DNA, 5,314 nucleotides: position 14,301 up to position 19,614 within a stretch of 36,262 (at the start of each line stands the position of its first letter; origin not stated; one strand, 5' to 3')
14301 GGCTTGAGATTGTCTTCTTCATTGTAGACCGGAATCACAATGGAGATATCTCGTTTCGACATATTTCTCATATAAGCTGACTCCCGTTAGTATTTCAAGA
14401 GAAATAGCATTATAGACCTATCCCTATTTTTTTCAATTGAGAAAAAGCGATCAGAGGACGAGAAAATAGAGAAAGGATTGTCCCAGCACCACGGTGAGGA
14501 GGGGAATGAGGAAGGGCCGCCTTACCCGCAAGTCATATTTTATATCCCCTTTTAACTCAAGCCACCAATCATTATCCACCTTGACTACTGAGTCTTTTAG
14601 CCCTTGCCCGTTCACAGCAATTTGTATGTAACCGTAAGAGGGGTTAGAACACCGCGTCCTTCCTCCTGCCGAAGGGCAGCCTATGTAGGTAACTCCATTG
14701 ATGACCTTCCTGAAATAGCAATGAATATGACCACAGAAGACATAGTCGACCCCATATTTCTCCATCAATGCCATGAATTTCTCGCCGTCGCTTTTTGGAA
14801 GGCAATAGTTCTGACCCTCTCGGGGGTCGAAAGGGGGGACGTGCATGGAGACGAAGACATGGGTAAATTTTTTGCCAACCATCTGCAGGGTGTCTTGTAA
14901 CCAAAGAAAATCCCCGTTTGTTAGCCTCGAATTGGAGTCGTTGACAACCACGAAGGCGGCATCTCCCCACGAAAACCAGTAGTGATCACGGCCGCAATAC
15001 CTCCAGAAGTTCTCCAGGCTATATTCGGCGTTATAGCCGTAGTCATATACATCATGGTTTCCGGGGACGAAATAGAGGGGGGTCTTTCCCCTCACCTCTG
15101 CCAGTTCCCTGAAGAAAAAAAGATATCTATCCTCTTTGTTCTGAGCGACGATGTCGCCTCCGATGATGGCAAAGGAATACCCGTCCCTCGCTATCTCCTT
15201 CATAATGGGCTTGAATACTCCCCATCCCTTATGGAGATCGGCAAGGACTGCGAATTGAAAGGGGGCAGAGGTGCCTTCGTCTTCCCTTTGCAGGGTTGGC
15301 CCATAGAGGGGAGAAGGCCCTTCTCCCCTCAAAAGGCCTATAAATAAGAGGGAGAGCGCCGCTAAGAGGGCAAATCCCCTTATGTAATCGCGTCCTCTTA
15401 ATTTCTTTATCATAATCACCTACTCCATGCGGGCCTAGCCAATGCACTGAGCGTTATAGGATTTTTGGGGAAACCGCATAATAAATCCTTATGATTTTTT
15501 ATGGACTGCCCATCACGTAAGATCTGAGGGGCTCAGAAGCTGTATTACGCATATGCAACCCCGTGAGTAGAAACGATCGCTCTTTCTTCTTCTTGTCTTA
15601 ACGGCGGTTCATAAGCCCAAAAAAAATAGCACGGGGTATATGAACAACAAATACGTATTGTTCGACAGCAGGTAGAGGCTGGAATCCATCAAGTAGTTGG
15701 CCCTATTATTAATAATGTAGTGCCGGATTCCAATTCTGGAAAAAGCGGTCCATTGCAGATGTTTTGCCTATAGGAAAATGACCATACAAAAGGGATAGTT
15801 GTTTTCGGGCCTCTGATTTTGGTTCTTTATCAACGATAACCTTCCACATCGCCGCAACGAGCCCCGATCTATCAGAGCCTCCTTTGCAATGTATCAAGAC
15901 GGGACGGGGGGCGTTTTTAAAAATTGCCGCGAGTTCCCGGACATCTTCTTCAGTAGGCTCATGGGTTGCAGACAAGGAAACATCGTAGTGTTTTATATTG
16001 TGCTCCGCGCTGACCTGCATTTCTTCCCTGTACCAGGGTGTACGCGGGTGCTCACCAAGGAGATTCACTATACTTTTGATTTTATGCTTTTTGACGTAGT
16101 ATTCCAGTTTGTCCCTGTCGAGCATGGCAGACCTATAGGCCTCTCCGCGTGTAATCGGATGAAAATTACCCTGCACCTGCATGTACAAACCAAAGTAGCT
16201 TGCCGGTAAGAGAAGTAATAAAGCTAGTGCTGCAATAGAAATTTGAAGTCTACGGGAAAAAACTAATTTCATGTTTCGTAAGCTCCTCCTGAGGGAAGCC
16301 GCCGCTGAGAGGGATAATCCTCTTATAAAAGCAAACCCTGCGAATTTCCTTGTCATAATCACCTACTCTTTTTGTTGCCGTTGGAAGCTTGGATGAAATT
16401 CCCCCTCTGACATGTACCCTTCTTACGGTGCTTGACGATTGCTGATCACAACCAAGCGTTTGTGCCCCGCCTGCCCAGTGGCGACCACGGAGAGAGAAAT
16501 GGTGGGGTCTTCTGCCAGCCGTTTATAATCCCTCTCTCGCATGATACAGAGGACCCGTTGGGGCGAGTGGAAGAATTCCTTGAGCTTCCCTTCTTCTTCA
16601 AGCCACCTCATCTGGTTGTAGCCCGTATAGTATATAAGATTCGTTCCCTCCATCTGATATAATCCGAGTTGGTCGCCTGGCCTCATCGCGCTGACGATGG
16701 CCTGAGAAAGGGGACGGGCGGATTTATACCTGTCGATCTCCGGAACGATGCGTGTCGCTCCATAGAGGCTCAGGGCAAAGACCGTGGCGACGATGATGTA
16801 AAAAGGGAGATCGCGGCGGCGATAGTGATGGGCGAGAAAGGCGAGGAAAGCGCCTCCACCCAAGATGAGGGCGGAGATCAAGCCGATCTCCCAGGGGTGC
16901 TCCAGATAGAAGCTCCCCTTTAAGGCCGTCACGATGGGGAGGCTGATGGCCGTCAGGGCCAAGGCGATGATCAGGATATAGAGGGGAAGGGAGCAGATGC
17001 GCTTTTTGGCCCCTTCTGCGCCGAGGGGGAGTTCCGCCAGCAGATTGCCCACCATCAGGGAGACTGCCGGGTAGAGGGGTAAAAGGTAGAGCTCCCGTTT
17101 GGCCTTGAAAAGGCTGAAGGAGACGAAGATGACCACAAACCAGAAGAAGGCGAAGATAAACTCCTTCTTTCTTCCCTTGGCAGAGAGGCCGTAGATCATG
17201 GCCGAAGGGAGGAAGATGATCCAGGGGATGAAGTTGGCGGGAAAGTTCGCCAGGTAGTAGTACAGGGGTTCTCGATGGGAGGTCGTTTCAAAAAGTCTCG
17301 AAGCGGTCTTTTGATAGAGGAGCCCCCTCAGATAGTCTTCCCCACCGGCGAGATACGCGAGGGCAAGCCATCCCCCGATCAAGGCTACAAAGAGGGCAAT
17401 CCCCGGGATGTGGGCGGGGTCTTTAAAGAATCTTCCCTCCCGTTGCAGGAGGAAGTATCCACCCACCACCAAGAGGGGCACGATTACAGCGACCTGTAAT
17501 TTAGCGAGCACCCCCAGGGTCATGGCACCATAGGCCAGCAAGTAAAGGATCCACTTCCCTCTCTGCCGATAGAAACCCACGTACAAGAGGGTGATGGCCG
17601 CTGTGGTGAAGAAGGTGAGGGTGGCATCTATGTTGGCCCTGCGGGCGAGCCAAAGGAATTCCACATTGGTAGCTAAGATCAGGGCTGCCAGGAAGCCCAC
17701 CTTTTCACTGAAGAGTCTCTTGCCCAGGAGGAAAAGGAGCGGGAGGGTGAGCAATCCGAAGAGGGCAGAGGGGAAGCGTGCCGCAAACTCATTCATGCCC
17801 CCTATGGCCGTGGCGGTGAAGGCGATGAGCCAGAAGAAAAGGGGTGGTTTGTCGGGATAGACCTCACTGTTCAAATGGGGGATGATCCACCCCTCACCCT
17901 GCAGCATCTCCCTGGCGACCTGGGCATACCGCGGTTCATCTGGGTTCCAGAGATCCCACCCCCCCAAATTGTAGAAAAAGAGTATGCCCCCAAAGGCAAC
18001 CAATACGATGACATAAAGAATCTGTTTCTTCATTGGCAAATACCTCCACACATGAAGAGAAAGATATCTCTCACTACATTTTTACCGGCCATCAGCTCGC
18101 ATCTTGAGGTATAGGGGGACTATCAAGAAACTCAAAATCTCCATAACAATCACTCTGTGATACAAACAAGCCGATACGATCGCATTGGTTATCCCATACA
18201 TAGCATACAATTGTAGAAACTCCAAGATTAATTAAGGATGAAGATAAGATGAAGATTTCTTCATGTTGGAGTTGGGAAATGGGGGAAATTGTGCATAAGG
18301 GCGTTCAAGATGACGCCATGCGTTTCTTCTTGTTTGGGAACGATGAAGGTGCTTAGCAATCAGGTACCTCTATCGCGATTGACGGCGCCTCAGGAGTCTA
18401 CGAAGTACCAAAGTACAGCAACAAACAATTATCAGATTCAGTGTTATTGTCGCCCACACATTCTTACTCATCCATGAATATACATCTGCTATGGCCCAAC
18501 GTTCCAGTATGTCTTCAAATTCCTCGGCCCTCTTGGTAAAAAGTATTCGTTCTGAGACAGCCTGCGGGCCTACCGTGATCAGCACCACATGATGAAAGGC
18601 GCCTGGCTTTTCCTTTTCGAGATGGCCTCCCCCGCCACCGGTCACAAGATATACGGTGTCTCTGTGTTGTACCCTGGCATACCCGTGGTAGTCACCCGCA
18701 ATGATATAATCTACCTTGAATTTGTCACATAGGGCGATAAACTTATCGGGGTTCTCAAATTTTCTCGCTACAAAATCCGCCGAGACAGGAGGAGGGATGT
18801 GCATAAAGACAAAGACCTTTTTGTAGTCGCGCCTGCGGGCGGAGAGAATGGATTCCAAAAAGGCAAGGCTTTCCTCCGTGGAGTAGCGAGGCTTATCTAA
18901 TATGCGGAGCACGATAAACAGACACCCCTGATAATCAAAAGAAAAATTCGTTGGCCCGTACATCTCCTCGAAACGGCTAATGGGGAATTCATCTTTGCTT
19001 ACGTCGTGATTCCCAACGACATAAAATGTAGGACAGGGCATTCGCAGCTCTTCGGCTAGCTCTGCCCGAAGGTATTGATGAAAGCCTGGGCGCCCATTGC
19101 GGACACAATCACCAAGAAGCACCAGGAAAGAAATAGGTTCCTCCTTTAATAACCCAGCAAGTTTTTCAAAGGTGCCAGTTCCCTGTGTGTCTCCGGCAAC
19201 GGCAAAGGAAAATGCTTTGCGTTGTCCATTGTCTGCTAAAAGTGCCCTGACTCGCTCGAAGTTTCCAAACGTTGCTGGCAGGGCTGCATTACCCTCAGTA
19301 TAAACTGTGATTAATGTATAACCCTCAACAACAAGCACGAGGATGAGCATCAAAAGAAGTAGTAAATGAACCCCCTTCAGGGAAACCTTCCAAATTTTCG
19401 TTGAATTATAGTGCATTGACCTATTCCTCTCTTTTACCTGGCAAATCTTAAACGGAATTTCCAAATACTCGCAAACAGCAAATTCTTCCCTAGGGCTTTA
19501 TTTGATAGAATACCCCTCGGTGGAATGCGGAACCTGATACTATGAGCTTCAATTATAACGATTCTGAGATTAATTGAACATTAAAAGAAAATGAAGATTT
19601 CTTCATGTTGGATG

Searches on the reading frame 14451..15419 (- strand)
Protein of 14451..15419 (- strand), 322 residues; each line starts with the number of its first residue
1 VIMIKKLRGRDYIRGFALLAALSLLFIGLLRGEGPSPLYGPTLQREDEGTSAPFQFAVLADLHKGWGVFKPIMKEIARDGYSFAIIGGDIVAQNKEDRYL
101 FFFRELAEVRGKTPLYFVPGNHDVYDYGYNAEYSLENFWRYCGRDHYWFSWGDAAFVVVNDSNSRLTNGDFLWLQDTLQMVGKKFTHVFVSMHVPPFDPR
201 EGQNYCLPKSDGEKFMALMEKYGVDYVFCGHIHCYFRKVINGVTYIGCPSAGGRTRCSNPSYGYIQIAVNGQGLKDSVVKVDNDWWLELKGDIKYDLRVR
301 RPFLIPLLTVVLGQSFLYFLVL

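Call 46: search_protein_families(library=pfam, proteins=[window:14451-15419:-])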
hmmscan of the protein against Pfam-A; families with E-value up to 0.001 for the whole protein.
window:14451-15419:- (322 aa): 2 families
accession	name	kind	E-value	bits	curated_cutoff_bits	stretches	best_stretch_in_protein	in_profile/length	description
PF00149.33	Metallophos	-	2e-20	74.5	21.5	1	55-235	2-191/191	Calcineurin-like phosphoesterase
PF12850.12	Metallophos_2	-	7.8e-08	32.9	27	1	56-266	3-150/154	Calcineurin-like phosphoesterase superfamily domain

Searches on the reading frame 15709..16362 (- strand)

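Call 46: search_protein_families(library=pfam, proteins=[window:15709-16362:-])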
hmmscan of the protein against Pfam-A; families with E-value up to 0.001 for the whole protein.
window:15709-16362:- (217 aa): 7 families
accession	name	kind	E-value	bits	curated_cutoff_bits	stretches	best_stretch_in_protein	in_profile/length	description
PF22741.1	PTP-NADK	-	2.8e-10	40.3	27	1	92-188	46-144/163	DSP-PTPase phosphatase fused to NAD+ Kinase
PF22784.1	PTP-SAK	-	1.2e-06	29.1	27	1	94-184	31-119/153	Swiss Army Knife protein, DSP-PTPase phosphatase domain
PF13350.11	Y_phosphatase3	-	5.7e-06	26.9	22.2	1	118-176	99-152/240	Tyrosine phosphatase family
PF03162.18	Y_phosphatase2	-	6.1e-06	26.4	27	1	66-172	6-111/165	Tyrosine phosphatase family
PF22785.1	Tc-R-P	-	1.4e-05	26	27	1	89-175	18-102/106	Polymorphic toxin system, DSP-PTPase phosphatase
PF00782.25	DSPc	-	0.00016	21.9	33.5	1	90-173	14-94/133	Dual specificity phosphatase, catalytic domain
PF14566.11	PTPlike_phytase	-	0.00061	20.3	27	1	107-174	86-155/158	Inositol hexakisphosphate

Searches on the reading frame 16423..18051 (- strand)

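Call 46: search_protein_families(library=pfam, proteins=[window:16423-18051:-])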
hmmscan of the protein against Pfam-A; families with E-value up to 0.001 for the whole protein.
window:16423-18051:- (542 aa): 2 families
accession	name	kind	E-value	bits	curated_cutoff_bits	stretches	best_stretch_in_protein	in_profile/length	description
PF13231.12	PMT_2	-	1e-22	81.5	26.1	1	67-226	1-155/160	Dolichyl-phosphate-mannose-protein mannosyltransferase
PF02366.24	PMT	-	1.5e-21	77.6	22.7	1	11-206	2-205/245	Dolichyl-phosphate-mannose-protein mannosyltransferase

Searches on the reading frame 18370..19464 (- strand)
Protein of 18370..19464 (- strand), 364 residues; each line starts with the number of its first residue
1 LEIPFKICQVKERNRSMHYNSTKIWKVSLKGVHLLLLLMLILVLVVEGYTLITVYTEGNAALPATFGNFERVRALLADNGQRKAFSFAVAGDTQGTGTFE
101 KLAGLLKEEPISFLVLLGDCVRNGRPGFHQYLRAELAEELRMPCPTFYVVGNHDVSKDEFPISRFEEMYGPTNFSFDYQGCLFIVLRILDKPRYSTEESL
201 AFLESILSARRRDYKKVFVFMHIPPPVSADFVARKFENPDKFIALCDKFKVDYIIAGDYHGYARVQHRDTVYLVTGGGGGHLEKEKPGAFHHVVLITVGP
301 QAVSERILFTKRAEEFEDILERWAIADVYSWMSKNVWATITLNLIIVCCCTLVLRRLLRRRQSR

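Call 46: search_protein_families(library=pfam, proteins=[window:18370-19464:-])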
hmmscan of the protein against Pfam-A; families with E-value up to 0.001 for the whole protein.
window:18370-19464:- (364 aa): 1 family
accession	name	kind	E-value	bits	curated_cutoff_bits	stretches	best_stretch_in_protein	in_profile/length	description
PF00149.33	Metallophos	-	2.4e-12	48.2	21.5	1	86-262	2-191/191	Calcineurin-like phosphoesterase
